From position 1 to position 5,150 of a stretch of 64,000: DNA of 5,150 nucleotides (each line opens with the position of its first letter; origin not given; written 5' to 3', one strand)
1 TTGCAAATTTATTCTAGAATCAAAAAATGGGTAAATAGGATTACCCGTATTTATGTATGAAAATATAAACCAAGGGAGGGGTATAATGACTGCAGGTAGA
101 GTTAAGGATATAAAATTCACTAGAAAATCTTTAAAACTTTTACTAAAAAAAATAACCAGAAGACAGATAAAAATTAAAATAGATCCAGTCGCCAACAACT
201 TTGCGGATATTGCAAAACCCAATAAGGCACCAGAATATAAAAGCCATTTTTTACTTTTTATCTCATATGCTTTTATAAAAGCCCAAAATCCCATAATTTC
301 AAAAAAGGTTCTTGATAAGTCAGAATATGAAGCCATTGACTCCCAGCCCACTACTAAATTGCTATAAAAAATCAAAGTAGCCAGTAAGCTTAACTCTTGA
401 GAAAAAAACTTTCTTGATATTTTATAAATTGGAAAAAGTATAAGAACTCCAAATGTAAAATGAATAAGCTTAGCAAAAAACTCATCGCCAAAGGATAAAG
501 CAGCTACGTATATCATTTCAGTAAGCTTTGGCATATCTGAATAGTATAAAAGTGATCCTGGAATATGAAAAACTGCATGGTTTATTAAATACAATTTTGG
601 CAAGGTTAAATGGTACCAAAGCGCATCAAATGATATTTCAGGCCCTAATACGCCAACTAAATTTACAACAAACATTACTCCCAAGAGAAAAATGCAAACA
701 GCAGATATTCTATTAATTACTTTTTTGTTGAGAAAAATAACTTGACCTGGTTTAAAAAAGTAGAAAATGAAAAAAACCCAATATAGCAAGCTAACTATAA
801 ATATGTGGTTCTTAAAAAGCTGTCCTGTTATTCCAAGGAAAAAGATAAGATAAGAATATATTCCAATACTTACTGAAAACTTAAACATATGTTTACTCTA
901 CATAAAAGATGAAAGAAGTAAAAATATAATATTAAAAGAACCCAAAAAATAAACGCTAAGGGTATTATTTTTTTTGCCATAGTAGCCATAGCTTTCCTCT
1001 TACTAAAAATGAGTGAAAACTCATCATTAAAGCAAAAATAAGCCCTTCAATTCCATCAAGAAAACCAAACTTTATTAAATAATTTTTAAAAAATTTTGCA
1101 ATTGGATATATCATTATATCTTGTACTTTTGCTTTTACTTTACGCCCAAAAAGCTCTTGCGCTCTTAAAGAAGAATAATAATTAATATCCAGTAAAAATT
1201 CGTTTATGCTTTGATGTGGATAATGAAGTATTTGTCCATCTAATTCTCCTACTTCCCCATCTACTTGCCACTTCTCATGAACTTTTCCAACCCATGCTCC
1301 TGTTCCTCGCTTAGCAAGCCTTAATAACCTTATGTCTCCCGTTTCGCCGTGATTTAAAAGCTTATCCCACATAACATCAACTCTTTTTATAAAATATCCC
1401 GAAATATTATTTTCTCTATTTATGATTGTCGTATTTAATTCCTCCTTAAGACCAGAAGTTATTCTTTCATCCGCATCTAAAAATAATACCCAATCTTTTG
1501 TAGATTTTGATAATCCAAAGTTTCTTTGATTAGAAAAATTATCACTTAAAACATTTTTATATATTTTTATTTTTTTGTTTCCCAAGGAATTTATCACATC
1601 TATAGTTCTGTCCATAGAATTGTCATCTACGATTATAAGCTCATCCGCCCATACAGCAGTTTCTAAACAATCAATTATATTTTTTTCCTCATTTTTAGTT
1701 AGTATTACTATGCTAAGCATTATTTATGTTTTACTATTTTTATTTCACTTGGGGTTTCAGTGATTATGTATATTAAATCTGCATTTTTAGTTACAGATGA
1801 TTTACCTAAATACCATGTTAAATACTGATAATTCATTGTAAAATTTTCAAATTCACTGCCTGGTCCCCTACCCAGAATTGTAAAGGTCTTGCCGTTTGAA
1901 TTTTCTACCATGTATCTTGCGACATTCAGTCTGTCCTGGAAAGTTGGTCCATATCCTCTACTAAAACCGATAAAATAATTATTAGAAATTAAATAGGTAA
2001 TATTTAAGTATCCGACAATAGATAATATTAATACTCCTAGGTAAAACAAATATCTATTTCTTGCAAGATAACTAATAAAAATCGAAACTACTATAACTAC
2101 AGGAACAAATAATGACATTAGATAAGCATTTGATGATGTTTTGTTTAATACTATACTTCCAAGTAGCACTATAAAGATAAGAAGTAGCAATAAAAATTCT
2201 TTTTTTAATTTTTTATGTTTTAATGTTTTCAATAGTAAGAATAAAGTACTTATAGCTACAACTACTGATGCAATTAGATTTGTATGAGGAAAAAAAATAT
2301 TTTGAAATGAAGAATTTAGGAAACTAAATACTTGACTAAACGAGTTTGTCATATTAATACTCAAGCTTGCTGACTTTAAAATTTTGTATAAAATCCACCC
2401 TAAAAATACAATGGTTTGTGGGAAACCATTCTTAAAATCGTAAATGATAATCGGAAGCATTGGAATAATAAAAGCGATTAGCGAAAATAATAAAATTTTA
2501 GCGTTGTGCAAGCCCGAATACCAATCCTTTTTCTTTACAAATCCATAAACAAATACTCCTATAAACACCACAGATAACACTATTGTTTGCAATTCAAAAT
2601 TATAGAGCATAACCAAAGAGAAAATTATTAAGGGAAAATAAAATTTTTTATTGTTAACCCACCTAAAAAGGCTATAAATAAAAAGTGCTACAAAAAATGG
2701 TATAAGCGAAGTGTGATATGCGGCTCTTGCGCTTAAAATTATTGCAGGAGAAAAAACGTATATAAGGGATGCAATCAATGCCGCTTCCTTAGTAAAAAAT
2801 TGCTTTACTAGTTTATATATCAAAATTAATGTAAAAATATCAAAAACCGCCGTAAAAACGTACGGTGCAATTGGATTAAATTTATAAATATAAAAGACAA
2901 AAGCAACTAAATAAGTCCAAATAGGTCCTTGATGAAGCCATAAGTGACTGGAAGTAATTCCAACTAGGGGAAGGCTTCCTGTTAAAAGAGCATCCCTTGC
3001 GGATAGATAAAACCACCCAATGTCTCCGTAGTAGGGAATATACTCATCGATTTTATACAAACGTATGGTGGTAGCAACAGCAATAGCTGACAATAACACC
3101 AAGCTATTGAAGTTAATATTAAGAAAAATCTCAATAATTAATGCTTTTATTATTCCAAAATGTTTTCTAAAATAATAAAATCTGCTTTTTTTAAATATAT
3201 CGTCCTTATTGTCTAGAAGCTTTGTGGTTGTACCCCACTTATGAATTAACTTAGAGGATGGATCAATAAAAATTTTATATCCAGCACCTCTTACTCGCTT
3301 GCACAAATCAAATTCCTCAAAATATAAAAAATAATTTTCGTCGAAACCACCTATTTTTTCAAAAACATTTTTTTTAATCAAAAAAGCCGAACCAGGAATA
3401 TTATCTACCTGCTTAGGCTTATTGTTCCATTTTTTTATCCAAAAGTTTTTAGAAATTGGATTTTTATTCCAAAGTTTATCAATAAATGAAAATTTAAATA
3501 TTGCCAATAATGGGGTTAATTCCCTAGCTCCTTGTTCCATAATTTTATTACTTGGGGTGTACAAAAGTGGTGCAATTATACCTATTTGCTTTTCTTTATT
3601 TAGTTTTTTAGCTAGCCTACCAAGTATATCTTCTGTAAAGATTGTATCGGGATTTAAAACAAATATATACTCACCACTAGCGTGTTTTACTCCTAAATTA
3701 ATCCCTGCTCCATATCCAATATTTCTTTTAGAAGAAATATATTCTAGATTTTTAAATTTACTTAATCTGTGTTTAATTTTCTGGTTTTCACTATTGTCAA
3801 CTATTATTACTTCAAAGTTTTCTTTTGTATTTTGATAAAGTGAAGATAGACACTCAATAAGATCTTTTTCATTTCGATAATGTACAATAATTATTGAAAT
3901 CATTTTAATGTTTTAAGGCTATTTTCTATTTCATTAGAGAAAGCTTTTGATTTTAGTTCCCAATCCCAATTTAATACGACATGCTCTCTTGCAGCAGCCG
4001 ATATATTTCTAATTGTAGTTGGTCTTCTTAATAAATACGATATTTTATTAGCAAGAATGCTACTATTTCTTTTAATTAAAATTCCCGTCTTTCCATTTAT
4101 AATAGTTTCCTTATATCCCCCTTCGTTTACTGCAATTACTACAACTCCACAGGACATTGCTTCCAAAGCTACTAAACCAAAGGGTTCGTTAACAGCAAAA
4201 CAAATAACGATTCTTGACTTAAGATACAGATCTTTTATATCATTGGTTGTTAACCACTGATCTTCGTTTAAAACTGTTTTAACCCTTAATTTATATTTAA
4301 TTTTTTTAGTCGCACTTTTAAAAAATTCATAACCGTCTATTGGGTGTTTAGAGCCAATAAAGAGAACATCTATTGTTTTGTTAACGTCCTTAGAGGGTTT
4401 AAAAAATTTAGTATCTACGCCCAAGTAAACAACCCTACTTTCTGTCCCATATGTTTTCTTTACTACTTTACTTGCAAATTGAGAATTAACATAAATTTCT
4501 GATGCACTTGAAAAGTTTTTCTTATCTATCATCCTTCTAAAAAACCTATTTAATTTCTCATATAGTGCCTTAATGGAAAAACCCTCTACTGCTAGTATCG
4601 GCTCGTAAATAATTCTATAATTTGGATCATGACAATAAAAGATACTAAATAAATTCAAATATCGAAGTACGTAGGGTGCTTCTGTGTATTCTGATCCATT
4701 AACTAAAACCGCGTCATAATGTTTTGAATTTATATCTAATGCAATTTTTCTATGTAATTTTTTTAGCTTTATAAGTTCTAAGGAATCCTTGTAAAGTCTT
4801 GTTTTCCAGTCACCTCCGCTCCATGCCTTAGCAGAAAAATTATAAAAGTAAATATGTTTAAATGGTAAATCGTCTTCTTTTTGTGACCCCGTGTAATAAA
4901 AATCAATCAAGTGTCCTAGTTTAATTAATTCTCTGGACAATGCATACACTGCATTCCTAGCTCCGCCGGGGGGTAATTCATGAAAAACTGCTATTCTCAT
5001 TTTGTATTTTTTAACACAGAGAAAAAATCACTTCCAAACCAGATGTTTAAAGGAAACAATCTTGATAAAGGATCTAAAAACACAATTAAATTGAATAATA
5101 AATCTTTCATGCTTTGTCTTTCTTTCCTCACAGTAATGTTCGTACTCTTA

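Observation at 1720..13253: Three GT2-GT-C fusion proteins: cytoplasmic lipid-sugar synthase or nucleotide-sugar transferase fused to an extracytoplasmic polyprenyl-phosphate-sugar-dependent transferase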

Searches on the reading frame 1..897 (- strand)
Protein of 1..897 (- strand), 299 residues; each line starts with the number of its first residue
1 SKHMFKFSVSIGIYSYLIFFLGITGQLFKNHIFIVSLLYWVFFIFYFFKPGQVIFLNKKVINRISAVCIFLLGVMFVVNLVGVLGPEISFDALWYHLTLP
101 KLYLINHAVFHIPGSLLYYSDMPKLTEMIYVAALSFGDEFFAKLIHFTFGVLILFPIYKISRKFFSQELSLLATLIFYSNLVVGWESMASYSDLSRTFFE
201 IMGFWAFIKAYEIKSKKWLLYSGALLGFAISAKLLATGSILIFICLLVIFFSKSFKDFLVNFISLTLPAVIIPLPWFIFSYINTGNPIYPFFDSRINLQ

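Call 52: search_protein_families(library=pfam, proteins=[window:1-897:-], max_evalue=0.001)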
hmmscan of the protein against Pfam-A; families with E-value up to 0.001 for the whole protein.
window:1-897:- (299 aa): 1 family
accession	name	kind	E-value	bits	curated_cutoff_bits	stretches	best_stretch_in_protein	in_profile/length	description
PF13231.12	PMT_2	-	5.4e-07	30.4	26.1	1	137-273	19-156/160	Dolichyl-phosphate-mannose-protein mannosyltransferase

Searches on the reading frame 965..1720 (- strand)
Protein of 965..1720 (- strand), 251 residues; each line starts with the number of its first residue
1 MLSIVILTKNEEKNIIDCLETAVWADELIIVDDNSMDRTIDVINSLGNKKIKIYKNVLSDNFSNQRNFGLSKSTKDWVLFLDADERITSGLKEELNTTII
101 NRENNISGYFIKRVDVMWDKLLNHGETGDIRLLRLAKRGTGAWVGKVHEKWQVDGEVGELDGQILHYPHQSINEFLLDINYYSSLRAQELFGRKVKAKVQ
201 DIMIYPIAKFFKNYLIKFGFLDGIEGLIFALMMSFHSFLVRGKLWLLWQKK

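Call 4: search_protein_families(library=pfam, proteins=[window:965-1720:-], max_evalue=0.01)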
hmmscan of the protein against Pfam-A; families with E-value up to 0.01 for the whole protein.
window:965-1720:- (251 aa): 3 families
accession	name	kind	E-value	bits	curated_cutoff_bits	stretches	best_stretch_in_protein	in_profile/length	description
PF00535.33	Glycos_transf_2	-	7.3e-20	72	23.3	1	3-120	1-124/168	Glycosyl transferase family 2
PF10111.15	Glyco_tranf_2_2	-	1.4e-08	35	27.3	1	3-99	1-108/276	Glycosyltransferase like family 2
PF13704.12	Glyco_tranf_2_4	-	1.3e-05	26.1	27.5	1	23-87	17-84/98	Glycosyl transferase family 2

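Call 5: search_protein_families(library=ncbifam, proteins=[window:965-1720:-], max_evalue=0.01)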
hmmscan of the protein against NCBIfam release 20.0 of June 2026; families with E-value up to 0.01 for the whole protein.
window:965-1720:- (251 aa): 13 families
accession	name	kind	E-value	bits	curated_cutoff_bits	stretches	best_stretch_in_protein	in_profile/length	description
TIGR04283.1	glyco_like_mftF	equivalog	2.9e-14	53.2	182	1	2-115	1-112/221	TIGR04283 family arsenosugar biosynthesis glycosyltransferase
TIGR04195.1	S_glycosyl_SunS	equivalog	1.7e-10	40.4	350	1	5-88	62-144/421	SunS family peptide S-glycosyltransferase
NF007482.0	PRK10073.1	equivalog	2.8e-08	33.2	423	1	2-98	8-109/334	glycosyltransferase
NF047683.1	TeichurnBiosyTuaG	equivalog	9.7e-07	28.7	400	1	21-88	31-100/252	teichuronic acid biosynthesis protein TuaG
TIGR03965.1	mycofact_glyco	equivalog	3.7e-06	26.1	280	1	3-95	77-175/467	mycofactocin biosynthesis glycosyltransferase MftF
NF050050.1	ProtGlycPglI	equivalog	4.9e-06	26.1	500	1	2-96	4-105/306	GalNAc(5)-diNAcBac-PP-undecaprenol beta-1,3-glucosyltransferase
NF038299.1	EPS_HpsN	equivalog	0.00018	20.6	425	1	2-102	3-109/317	hormogonium polysaccharide biosynthesis glycosyltransferase HpsN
NF047588.1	GlcsyltransPgfSStrep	equivalog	0.00024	20.4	500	1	15-85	23-96/308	glycosyltransferase PgfS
TIGR03937.1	PgaC_IcaA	equivalog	0.00038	19.5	422.3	1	2-85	47-136/407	poly-beta-1,6-N-acetyl-D-glucosamine synthase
NF038302.1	EPS_HpsE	equivalog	0.00075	18.5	300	1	5-85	6-97/307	hormogonium polysaccharide biosynthesis glycosyltransferase HpsE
NF041875.1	EPS_EpsD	equivalog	0.0008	18.9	370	1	2-90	1-95/325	exopolysaccharide biosynthesis glycosyltransferase EpsD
NF045692.1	OglycostaseCruG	equivalog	0.00091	18.3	600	1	2-102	43-155/386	2'-O-glycosyltransferase CruG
NF010496.0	PRK13915.1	equivalog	0.0021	17.2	262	1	2-84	33-126/307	glucosyl-3-phosphoglycerate synthase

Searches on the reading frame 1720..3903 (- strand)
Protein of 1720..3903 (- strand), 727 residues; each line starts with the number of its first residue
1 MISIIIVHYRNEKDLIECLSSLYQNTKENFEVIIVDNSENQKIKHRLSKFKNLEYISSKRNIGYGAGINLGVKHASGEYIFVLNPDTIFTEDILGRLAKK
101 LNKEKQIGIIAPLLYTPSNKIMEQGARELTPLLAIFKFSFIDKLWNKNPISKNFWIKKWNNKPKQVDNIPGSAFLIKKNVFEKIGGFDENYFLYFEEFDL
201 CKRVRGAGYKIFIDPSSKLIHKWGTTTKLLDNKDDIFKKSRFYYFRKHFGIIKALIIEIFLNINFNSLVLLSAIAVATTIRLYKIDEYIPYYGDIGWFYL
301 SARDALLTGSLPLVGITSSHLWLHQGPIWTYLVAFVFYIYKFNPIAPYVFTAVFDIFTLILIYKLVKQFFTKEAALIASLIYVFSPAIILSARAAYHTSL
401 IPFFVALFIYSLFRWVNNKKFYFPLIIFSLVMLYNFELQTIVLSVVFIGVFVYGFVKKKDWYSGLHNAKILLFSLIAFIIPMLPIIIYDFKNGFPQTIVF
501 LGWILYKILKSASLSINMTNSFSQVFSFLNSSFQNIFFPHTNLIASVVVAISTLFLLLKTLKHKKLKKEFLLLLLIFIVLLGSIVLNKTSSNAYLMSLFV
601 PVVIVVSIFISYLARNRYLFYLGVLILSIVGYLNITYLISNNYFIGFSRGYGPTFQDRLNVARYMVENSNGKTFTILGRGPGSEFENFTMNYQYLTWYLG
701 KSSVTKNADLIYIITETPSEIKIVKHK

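Call 4: search_protein_families(library=pfam, proteins=[window:1720-3903:-], max_evalue=0.01)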
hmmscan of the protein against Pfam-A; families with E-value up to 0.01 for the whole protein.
window:1720-3903:- (727 aa): 4 families
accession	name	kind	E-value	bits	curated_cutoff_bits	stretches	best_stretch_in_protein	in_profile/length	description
PF00535.33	Glycos_transf_2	-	1.2e-23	84.3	23.3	1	3-184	1-167/168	Glycosyl transferase family 2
PF10111.15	Glyco_tranf_2_2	-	3.9e-16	59.8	27.3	1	4-222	2-216/276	Glycosyltransferase like family 2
PF13231.12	PMT_2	-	1.8e-07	32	26.1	1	325-480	2-153/160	Dolichyl-phosphate-mannose-protein mannosyltransferase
PF02709.20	Glyco_transf_7C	-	0.0016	18.5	23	1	165-213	15-64/78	N-terminal domain of galactosyltransferase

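Call 5: search_protein_families(library=ncbifam, proteins=[window:1720-3903:-], max_evalue=0.01)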
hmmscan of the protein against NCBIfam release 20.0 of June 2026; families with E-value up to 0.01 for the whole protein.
window:1720-3903:- (727 aa): 19 families
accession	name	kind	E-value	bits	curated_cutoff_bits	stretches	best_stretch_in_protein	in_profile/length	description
TIGR01556.1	rhamnosyltran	subfamily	2.7e-20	72.7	200.55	1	17-276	8-260/281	rhamnosyltransferase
NF038299.1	EPS_HpsN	equivalog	7.6e-18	64.5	425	1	1-233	2-232/317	hormogonium polysaccharide biosynthesis glycosyltransferase HpsN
TIGR04283.1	glyco_like_mftF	equivalog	2.5e-16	60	182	1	2-107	1-104/221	TIGR04283 family arsenosugar biosynthesis glycosyltransferase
TIGR03965.1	mycofact_glyco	equivalog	8.1e-12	44.7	280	2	165-259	225-318/467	mycofactocin biosynthesis glycosyltransferase MftF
NF041875.1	EPS_EpsD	equivalog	2.7e-10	40.2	370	1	2-222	1-207/325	exopolysaccharide biosynthesis glycosyltransferase EpsD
TIGR04009.1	wcaE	equivalog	1.2e-09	37.8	369.2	1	1-106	2-111/248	colanic acid biosynthesis glycosyltransferase WcaE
TIGR03937.1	PgaC_IcaA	equivalog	2.9e-09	36.4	422.3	1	1-110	46-159/407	poly-beta-1,6-N-acetyl-D-glucosamine synthase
NF007482.0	PRK10073.1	equivalog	1.4e-08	34.1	423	1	2-96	8-105/334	glycosyltransferase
NF041394.1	GtaseAglG_Halo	equivalog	1.1e-07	31.4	440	1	2-107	3-113/304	glucosyl-dolichyl phosphate glucuronosyltransferase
NF050113.1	gal_furan_GlfT1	equivalog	1.6e-07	30.9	330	1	3-86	3-89/290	galactofuranosyltransferase GlfT1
NF047683.1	TeichurnBiosyTuaG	equivalog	2.2e-07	30.8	400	1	2-103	8-113/252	teichuronic acid biosynthesis protein TuaG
NF047588.1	GlcsyltransPgfSStrep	equivalog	7e-06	25.5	500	1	2-90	3-99/308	glycosyltransferase PgfS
NF050050.1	ProtGlycPglI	equivalog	1.6e-05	24.4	500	1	2-103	4-110/306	GalNAc(5)-diNAcBac-PP-undecaprenol beta-1,3-glucosyltransferase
TIGR04242.1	nodulat_NodC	equivalog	3e-05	23.2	550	1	4-109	52-163/395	chitooligosaccharide synthase NodC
NF053739.1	GlytfEpsEBac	equivalog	3.9e-05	22.8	450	1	2-110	3-116/265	glycosyltransferase EpsE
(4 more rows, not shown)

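Call 7: search_solved_structures(query=window:1720-3903:-, max_evalue=0.01)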
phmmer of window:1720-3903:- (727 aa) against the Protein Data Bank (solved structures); distinct sequences matched with E-value up to 0.01: 10.
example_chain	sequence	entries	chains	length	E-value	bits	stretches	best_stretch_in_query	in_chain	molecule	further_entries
6p61_A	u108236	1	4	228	1.3e-09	40.2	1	2-106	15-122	Glycosyltransferase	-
5hea_A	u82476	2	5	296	7.2e-09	37.8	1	1-99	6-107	Putative glycosyltransferase (GalT1)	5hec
2z87_A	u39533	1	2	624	3.8e-07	32.1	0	2-116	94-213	Chondroitin synthase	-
2z86_A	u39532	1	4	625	3.8e-07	32.1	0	2-116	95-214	Chondroitin synthase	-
3bcv_A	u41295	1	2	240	1.9e-05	26.5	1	2-93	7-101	Putative glycosyltransferase protein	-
5tze_C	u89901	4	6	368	0.00019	23.2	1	2-99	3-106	Glycosyl transferase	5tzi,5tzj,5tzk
9omj_A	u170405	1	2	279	0.00031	22.4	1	2-113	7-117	Glycosyltransferase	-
9omm_A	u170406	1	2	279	0.00031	22.4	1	2-113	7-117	Glycosyltransferase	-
9omh_A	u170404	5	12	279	0.00031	22.4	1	2-113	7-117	Glycosyltransferase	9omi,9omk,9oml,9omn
1h7l_A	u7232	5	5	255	0.00075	21.2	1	2-110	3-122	SPORE COAT POLYSACCHARIDE BIOSYNTHESIS PROTEIN SPSA | PROTEIN (SPORE COAT POLYSACCHARIDE BIOSYNTHESIS PROTEIN SPSA)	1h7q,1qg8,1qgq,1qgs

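Call 20: find_homologous_proteins(query=window:1720-3903:-, max_evalue=0.00001)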
Query window:1720-3903:- (727 aa): 449 proteins with E <= 0.00001 among 8000 candidates; the best 120 are listed.
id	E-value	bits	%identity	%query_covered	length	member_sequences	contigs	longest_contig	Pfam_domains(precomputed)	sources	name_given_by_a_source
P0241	0.0e+0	1596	100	100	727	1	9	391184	PF10111.15,PF00535.33,PF13231.13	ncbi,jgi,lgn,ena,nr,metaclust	ncbi:MAG: hypothetical protein A3B38_01725 [Candidatus Levybacteria bacterium RIFCSPLOWO2_01_FULL_36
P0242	0.0e+0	1056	64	100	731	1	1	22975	PF10111.15,PF13641.13,PF00535.33,PF13231.13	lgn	-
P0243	0.0e+0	1048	64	100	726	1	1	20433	PF10111.15,PF13641.13,PF00535.33,PF13231.13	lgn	-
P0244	6.6e-277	939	57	99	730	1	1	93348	PF10111.15,PF00535.33,PF13231.13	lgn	-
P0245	2.4e-274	930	56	100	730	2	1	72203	PF10111.15,PF00535.33,PF13231.13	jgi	jgi:GT2 family glycosyltransferase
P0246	2.2e-267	907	54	100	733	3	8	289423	PF10111.15,PF13641.13,PF00535.33,PF13231.13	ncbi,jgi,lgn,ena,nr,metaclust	ncbi:MAG: hypothetical protein A2798_02240 [Candidatus Levybacteria bacterium RIFCSPHIGHO2_01_FULL_3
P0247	1.3e-266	905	55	100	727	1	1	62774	PF10111.15,PF13641.13,PF00535.33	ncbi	-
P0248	4.1e-253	860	54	100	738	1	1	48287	PF10111.15,PF00535.33,PF13231.13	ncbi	-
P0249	7.6e-252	856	53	100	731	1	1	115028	PF10111.15,PF00535.33,PF13231.13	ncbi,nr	ncbi:MAG: glycosyltransferase [Candidatus Levybacteria bacterium]|nr:glycosyltransferase [Candidatus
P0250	1.4e-251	855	52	100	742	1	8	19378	PF10111.15,PF00535.33,PF13231.13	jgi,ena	-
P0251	2.3e-251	854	52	100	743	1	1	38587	PF10111.15,PF13641.13,PF00535.33,PF13231.13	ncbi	-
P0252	6.4e-251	853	53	100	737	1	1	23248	PF10111.15,PF00535.33,PF13231.13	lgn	-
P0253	7.0e-250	849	52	100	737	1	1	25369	PF13712.13,PF10111.15,PF00535.33,PF13231.13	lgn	-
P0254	6.4e-249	846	52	100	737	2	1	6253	PF10111.15,PF00535.33,PF13231.13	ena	-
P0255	6.5e-249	846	52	100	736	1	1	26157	PF10111.15,PF13641.13,PF00535.33,PF13231.13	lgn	-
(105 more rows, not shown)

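Call 59: search_solved_structures(query=A3, max_evalue=1)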
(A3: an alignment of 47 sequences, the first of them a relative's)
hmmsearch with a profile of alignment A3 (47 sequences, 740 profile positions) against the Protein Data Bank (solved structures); distinct sequences matched with E-value up to 1: 44.
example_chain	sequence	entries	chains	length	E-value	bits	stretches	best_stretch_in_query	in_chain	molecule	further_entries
2z87_A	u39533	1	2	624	5.7e-20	74.2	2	5-126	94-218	Chondroitin synthase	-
2z86_A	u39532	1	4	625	5.8e-20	74.2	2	5-126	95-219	Chondroitin synthase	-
6p61_A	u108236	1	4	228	1.2e-15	60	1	3-117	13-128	Glycosyltransferase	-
5hea_A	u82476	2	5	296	9.3e-12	47.1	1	5-109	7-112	Putative glycosyltransferase (GalT1)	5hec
3bcv_A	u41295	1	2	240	1e-11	46.9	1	4-109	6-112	Putative glycosyltransferase protein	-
6h1j_A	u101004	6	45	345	2.5e-11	45.7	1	3-116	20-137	Probable ss-1,3-N-acetylglucosaminyltransferase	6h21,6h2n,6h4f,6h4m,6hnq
6s22_A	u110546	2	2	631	6.2e-11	44.4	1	5-231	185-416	Polypeptide N-acetylgalactosaminyltransferase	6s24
3l7j_A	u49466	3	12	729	1.1e-10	43.5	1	4-123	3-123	Teichoic acid biosynthesis protein F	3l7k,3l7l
3l7m_A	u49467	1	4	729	1.1e-10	43.5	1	4-123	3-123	Teichoic acid biosynthesis protein F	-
3l7i_A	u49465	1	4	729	1.1e-10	43.5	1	4-123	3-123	Teichoic acid biosynthesis protein F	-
5mlz_A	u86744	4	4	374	2.6e-10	42.3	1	2-114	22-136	Dolichol monophosphate mannose synthase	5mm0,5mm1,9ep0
5tze_C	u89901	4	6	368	3e-10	42.1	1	3-110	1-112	Glycosyl transferase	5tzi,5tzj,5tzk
5tz8_A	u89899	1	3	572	5.9e-10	41.1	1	3-110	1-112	Glycosyl transferase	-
8bz4_A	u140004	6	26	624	6.5e-09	37.7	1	2-115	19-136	Glycosyltransferase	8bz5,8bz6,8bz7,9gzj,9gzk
8bz8_A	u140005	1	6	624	6.5e-09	37.7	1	2-115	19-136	Glycosyltransferase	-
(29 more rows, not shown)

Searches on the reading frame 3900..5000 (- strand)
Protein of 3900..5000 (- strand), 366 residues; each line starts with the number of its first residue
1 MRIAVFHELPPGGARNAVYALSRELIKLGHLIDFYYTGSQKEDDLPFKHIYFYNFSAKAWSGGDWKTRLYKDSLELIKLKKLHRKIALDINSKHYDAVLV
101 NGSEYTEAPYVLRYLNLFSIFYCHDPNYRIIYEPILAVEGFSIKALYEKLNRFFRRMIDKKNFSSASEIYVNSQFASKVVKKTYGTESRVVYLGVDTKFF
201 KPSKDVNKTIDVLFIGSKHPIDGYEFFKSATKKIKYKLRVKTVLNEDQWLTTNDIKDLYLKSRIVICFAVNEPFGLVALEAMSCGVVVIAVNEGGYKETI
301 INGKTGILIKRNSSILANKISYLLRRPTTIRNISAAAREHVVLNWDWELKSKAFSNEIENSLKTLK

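Call 16: search_protein_families(library=pfam, proteins=[window:3900-5000:-], max_evalue=0.01)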
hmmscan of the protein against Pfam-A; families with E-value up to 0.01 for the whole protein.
window:3900-5000:- (366 aa): 5 families
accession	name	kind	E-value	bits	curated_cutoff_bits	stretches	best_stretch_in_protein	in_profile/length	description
PF00534.26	Glycos_transf_1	-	3.2e-21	76.1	26.4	1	235-339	68-171/172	Glycosyl transferases group 1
PF13692.12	Glyco_trans_1_4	-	1.2e-15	58.4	27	1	253-325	68-141/142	Glycosyl transferases group 1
PF13439.12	Glyco_transf_4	-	1.3e-09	38.7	28.5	1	11-198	1-169/170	Glycosyltransferase Family 4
PF13524.12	Glyco_trans_1_2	-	1.1e-07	32.3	25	1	243-348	28-136/144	Glycosyl transferase-like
PF20706.3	GT4-conflict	-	0.00075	19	26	1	254-300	274-320/385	Family 4 Glycosyltransferase in conflict systems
